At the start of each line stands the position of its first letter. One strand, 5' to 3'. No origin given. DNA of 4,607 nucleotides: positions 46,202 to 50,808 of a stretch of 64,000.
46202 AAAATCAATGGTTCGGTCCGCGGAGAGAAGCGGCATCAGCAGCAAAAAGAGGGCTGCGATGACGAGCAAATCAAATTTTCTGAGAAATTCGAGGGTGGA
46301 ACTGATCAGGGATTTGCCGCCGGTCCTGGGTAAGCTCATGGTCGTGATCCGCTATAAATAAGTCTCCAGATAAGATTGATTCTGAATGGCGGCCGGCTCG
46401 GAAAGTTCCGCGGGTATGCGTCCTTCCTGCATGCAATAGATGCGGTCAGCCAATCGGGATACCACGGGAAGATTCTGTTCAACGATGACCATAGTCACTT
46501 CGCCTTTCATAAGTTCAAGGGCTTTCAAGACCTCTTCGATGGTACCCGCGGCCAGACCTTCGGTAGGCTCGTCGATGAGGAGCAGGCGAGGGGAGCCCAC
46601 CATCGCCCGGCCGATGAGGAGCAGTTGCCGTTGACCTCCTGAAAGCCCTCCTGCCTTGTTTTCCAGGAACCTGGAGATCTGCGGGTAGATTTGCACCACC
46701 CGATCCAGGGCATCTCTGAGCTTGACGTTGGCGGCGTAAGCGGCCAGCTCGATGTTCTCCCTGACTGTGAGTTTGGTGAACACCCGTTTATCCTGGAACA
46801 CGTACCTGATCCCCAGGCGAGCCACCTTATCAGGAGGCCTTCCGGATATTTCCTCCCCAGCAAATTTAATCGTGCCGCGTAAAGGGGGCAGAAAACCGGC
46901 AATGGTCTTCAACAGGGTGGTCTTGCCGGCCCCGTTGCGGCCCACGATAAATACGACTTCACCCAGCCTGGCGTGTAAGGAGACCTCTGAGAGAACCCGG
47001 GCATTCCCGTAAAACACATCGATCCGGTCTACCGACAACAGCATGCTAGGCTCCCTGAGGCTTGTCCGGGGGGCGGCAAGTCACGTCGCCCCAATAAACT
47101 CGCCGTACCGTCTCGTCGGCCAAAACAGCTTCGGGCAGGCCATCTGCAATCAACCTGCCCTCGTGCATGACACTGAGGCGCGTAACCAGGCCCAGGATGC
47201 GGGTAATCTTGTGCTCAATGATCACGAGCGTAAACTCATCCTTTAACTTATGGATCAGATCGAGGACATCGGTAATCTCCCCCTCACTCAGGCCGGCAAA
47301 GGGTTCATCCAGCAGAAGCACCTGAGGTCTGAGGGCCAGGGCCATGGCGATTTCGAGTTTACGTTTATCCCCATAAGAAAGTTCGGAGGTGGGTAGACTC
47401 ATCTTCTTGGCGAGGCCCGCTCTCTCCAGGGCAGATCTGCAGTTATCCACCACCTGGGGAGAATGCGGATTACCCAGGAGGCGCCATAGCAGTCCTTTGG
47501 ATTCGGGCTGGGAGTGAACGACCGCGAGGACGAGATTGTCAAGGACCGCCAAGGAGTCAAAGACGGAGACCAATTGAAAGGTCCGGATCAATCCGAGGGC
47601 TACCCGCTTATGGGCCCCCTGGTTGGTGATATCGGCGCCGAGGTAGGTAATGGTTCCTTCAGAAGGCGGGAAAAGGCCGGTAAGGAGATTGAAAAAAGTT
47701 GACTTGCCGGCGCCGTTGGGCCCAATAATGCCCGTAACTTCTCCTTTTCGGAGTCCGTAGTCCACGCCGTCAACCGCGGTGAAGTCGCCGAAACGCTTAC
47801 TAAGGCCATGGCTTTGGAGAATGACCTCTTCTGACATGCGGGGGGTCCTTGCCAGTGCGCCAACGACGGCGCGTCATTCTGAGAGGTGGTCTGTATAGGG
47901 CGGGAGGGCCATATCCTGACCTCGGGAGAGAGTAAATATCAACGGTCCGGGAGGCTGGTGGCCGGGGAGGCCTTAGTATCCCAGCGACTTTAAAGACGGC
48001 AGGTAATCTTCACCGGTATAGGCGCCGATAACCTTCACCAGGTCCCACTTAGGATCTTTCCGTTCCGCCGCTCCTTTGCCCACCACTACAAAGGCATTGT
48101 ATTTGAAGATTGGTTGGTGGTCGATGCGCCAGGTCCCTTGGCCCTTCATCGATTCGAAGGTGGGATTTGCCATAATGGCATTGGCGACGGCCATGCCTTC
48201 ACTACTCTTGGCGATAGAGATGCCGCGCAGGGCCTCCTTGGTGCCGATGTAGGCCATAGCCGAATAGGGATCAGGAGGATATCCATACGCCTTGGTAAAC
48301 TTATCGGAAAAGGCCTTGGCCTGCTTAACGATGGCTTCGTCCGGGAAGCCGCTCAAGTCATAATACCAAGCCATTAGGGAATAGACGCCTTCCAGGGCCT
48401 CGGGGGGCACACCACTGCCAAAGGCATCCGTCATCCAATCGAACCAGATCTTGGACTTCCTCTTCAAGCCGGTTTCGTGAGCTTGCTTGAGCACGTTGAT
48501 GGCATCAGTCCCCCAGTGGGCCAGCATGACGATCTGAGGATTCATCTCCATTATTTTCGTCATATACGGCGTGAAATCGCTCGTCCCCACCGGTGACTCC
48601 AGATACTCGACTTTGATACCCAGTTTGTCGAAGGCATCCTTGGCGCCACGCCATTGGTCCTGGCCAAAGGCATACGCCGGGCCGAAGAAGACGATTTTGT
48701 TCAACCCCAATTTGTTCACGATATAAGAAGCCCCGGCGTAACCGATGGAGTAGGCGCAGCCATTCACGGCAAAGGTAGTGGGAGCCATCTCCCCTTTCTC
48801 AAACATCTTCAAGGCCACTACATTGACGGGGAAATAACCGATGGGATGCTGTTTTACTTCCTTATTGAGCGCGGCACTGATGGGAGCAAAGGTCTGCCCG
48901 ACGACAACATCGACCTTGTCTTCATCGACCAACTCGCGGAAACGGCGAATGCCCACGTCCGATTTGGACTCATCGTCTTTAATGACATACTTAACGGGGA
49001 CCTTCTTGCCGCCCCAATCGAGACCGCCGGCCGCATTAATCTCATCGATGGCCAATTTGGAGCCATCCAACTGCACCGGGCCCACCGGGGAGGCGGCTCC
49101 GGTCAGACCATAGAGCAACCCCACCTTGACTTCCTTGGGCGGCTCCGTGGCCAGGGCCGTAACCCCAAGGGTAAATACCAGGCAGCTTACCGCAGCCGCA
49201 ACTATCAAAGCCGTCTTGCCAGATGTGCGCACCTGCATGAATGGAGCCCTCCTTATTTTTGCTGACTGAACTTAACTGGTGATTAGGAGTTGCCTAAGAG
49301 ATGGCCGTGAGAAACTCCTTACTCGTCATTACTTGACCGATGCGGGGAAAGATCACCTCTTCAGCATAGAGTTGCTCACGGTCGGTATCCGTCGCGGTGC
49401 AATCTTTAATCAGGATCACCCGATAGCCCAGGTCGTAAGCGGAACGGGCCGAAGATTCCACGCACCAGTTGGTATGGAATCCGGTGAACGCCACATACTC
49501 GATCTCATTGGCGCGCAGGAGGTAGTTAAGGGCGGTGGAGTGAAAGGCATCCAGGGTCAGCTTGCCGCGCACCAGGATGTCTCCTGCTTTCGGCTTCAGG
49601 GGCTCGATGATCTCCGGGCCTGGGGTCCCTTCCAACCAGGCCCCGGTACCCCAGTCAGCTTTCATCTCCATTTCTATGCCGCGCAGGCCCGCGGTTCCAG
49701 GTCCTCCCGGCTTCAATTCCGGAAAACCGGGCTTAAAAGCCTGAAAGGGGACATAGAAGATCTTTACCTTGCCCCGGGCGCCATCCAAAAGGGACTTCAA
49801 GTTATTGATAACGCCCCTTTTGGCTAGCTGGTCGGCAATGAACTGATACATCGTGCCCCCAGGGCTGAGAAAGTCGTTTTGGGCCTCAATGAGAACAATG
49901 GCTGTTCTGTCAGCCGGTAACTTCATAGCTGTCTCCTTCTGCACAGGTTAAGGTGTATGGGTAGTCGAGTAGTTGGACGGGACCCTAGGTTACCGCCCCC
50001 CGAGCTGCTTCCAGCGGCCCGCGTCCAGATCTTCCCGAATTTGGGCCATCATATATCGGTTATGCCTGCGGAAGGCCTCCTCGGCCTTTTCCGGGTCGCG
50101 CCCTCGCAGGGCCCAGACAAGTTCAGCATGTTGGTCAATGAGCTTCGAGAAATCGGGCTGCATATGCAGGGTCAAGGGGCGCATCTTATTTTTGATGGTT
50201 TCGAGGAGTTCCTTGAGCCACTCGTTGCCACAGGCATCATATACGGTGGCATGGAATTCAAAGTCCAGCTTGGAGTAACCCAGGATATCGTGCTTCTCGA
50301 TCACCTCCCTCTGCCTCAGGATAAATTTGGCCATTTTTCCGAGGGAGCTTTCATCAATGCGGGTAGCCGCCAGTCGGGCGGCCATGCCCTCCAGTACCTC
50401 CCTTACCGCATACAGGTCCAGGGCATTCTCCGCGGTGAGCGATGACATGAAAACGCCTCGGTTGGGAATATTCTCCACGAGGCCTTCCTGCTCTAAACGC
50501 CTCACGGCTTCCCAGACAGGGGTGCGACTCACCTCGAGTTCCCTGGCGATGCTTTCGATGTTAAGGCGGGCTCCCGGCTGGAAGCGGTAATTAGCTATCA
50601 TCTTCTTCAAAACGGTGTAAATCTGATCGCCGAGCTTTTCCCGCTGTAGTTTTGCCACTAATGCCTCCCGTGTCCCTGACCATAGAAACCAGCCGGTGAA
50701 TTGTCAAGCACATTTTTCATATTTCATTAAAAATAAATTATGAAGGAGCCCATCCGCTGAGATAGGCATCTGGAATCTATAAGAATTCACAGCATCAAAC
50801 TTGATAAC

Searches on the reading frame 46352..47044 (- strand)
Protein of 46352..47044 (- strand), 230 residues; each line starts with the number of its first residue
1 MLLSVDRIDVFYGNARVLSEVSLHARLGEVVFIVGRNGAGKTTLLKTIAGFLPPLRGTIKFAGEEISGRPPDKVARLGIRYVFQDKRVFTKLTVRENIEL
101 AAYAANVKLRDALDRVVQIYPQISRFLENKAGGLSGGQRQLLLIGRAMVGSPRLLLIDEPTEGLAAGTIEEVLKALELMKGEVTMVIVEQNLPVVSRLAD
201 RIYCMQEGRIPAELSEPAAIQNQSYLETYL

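Call 22: search_protein_families(library=pfam, proteins=[window:46352-47044:-], max_evalue=0.00001)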
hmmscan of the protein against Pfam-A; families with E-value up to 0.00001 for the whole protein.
window:46352-47044:- (230 aa): 2 families
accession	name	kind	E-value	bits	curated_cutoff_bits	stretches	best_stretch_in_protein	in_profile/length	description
PF00005.33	ABC_tran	-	4.2e-33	115.3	25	1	18-161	1-136/137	ABC transporter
PF13304.12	AAA_21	-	1e-09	39.4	27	0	31-97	2-81/304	AAA domain, putative AbiEii toxin, Type IV TA system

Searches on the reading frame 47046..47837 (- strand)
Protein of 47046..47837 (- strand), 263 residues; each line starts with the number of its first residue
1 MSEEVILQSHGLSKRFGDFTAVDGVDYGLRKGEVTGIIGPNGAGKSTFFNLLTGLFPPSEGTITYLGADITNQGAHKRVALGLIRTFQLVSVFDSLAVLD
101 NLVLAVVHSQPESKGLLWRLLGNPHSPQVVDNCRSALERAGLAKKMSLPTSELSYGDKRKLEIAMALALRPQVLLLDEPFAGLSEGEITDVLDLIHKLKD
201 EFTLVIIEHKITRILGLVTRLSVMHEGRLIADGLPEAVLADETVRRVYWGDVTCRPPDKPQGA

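Call 22: search_protein_families(library=pfam, proteins=[window:47046-47837:-], max_evalue=0.00001)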
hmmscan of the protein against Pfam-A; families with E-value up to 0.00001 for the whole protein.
window:47046-47837:- (263 aa): 2 families
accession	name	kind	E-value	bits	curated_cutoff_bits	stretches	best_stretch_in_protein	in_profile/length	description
PF00005.33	ABC_tran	-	5.5e-29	102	25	1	23-181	2-137/137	ABC transporter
PF13304.12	AAA_21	-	3.1e-09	37.8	27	0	34-55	1-22/304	AAA domain, putative AbiEii toxin, Type IV TA system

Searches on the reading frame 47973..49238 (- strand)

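Call 22: search_protein_families(library=pfam, proteins=[window:47973-49238:-], max_evalue=0.00001)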
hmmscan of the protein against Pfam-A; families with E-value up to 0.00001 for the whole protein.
window:47973-49238:- (421 aa): 3 families
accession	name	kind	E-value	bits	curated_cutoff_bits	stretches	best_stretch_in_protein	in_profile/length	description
PF13458.12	Peripla_BP_6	-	1.2e-64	219.6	31.7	1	36-387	1-340/343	Periplasmic binding protein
PF13433.12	Peripla_BP_5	-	3.1e-19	69.8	27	1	37-375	1-323/363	Periplasmic binding protein domain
PF01094.35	ANF_receptor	-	1.3e-06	28.1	25.4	1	61-278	7-224/353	Receptor family ligand binding region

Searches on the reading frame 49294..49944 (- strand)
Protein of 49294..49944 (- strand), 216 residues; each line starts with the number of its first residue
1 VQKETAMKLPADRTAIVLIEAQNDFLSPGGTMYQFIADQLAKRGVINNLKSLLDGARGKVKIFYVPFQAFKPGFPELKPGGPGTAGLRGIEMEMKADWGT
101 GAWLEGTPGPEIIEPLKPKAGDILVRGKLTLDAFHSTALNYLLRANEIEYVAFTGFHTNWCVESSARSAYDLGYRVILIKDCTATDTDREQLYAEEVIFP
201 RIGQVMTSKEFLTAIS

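Call 22: search_protein_families(library=pfam, proteins=[window:49294-49944:-], max_evalue=0.00001)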
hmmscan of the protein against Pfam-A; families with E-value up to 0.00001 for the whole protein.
window:49294-49944:- (216 aa): 1 family
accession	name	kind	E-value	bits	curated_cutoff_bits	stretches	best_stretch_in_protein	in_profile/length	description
PF00857.26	Isochorismatase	-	2.4e-32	112.9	27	1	14-209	1-174/175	Isochorismatase domain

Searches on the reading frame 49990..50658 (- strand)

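Call 22: search_protein_families(library=pfam, proteins=[window:49990-50658:-], max_evalue=0.00001)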
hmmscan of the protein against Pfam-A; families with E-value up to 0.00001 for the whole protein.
window:49990-50658:- (222 aa): 3 families
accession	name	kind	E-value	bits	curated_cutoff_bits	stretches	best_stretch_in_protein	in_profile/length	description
PF07729.17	FCD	-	1.8e-28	99.9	24.3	1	81-200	1-123/125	FCD domain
PF00392.27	GntR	-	9.5e-16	57.7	27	1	11-70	3-63/64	Bacterial regulatory proteins, gntR family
PF13412.12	HTH_24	-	7.2e-07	29.1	21.9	1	30-62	16-48/48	Winged helix-turn-helix DNA-binding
